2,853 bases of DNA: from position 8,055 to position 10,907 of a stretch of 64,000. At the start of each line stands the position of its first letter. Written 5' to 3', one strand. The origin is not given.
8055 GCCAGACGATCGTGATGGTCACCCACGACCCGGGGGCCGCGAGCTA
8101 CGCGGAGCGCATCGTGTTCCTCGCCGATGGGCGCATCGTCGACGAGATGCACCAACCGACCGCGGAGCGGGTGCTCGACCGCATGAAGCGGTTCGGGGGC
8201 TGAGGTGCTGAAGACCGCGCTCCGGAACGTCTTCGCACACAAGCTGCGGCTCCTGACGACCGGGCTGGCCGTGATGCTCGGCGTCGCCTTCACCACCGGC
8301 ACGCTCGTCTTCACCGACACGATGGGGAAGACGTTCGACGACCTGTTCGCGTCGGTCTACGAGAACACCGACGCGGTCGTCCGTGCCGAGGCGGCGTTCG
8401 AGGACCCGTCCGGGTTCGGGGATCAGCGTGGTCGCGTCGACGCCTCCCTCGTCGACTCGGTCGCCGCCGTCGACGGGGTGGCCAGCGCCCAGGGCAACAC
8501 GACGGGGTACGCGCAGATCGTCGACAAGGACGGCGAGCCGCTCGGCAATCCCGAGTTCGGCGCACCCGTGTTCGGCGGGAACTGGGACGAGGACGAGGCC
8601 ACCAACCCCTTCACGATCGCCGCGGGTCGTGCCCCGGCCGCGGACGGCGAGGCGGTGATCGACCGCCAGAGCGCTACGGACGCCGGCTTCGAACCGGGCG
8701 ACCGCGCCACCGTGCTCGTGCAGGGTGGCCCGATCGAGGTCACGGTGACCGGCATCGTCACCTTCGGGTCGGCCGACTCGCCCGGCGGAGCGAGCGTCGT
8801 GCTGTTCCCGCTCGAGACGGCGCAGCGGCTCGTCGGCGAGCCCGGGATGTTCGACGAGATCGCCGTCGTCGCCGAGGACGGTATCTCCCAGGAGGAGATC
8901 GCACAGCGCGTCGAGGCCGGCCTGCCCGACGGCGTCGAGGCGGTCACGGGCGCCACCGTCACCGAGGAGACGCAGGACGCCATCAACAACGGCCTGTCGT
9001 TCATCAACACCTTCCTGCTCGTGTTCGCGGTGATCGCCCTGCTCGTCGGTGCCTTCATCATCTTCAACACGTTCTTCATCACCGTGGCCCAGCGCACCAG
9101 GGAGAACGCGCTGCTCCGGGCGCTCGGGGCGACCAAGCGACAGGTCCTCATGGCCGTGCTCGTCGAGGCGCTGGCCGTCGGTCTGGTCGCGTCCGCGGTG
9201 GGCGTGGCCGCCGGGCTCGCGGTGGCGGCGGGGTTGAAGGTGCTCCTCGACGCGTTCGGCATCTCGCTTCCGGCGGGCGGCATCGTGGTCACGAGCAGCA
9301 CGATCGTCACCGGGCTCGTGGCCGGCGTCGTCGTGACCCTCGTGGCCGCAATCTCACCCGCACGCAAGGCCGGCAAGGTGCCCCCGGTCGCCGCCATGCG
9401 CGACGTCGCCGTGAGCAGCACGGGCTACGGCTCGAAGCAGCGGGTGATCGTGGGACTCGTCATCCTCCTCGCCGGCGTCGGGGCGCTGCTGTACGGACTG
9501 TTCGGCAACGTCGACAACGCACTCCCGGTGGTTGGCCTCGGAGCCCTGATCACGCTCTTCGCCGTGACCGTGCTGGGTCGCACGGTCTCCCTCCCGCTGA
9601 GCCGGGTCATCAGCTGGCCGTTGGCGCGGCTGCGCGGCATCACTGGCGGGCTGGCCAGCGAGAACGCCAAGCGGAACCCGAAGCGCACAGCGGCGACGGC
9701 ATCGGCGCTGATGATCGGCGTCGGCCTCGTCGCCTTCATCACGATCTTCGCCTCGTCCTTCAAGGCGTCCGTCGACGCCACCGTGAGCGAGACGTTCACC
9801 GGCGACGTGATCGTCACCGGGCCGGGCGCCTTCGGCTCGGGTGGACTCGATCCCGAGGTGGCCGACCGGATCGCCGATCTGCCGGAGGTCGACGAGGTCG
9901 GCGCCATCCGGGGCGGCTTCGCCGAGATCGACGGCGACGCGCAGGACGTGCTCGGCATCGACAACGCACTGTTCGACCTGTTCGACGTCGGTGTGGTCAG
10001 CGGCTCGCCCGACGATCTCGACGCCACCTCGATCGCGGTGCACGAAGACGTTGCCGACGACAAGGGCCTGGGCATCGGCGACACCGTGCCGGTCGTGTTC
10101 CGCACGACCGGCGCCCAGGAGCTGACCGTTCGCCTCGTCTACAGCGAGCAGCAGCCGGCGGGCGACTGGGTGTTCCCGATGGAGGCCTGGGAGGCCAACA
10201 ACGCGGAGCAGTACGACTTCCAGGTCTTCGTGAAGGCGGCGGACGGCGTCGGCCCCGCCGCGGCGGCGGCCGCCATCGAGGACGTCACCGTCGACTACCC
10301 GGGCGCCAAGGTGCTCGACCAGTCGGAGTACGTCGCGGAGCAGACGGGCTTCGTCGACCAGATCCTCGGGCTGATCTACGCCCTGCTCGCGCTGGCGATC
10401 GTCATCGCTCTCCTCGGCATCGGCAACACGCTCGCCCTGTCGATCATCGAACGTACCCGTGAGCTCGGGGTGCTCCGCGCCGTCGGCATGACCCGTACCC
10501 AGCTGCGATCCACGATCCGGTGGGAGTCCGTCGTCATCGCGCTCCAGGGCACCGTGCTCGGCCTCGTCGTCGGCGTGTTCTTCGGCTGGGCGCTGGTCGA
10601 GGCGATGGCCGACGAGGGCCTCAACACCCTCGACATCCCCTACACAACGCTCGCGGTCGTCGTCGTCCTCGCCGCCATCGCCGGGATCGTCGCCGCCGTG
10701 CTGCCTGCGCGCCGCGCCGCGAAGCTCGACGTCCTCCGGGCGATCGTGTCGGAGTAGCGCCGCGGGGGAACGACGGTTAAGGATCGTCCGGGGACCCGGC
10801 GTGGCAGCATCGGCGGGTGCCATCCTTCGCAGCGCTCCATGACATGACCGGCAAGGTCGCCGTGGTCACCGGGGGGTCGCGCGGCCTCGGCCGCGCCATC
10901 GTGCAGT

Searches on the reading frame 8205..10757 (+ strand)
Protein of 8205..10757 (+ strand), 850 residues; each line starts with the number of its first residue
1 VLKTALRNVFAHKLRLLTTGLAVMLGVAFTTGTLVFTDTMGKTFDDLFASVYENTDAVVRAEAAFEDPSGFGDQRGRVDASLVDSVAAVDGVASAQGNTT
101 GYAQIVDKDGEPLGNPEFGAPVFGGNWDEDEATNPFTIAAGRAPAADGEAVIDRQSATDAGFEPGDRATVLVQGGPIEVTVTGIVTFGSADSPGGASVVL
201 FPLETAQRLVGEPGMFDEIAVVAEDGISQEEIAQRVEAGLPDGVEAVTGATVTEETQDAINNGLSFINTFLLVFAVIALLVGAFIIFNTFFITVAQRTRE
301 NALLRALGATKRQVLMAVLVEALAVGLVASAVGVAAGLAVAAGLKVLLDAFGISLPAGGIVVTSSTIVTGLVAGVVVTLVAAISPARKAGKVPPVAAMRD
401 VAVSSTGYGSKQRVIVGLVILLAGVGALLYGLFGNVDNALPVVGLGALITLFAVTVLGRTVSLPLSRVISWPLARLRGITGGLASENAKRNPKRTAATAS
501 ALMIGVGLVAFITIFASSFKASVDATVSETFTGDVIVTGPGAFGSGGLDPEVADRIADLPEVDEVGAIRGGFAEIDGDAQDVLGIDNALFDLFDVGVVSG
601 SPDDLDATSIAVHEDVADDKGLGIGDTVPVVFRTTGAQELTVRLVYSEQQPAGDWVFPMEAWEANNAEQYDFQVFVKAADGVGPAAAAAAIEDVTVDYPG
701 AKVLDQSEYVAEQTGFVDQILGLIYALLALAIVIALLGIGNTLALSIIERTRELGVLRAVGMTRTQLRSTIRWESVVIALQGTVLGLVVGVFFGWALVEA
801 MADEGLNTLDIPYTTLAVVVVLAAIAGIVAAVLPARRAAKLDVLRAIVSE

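Call 54: search_protein_families(library=pfam, proteins=[window:8205-10757:+], max_evalue=0.00001)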
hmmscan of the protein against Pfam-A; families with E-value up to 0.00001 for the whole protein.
window:8205-10757:+ (850 aa): 2 families
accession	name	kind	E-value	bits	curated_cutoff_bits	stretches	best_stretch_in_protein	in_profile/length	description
PF02687.27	FtsX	-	2.4e-35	121.7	25.5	2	726-842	2-119/120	FtsX-like permease C-terminal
PF12704.14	MacB_PCD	-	3.3e-27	96.6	27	2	19-238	4-206/207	MacB-like periplasmic core domain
